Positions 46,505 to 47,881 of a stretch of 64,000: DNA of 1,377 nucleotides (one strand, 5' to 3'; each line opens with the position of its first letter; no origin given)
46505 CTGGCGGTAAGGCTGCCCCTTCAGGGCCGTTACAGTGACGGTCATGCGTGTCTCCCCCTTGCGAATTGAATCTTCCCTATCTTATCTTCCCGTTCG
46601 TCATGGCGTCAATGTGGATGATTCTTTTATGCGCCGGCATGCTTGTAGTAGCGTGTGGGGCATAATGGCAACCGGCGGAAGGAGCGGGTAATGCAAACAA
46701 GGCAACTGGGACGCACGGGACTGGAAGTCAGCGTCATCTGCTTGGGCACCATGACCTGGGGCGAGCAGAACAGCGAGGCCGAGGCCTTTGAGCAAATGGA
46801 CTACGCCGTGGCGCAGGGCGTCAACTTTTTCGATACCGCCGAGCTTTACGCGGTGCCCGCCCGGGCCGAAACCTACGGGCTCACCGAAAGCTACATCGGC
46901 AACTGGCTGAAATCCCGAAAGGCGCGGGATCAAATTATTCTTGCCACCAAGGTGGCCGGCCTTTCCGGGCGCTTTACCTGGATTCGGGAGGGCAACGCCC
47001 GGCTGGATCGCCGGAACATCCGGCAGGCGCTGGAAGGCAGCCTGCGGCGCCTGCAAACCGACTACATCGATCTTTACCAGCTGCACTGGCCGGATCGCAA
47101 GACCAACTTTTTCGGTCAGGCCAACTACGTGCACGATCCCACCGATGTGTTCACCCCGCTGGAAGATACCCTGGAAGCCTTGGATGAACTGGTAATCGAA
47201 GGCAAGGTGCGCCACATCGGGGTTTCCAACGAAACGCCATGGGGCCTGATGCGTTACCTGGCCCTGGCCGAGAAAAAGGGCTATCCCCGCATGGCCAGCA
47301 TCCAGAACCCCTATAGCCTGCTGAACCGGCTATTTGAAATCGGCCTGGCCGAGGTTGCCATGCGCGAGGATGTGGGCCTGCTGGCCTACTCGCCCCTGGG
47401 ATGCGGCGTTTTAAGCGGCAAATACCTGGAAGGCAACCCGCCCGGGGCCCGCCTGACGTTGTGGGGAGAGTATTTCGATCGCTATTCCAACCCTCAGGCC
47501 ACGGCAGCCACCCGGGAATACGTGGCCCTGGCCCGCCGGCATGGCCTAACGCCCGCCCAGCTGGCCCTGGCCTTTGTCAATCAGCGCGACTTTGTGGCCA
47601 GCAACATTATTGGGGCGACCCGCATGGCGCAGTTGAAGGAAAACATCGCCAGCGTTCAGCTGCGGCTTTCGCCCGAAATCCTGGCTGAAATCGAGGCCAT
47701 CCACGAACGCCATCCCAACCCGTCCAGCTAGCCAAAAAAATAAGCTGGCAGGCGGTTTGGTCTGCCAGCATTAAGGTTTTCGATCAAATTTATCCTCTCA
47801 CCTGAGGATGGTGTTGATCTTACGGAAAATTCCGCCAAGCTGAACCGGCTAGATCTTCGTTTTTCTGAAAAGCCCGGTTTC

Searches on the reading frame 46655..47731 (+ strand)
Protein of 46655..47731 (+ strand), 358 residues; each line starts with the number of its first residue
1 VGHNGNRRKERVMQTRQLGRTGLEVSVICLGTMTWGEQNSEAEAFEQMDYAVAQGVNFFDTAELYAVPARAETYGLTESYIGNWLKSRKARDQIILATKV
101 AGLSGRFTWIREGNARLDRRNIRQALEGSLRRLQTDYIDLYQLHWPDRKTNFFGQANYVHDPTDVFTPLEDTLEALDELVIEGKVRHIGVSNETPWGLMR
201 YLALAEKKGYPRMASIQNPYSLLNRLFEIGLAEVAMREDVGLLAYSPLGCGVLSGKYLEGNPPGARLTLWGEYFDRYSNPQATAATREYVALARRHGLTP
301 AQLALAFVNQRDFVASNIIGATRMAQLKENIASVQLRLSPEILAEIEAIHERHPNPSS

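Call 72: search_protein_families(library=pfam, proteins=[window:46655-47731:+], max_evalue=0.0001)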
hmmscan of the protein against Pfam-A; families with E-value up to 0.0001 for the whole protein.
window:46655-47731:+ (358 aa): 1 family
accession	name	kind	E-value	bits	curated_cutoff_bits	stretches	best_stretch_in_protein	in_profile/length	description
PF00248.27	Aldo_ket_red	-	1.1e-74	251.7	24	1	28-350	2-290/291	Aldo/keto reductase family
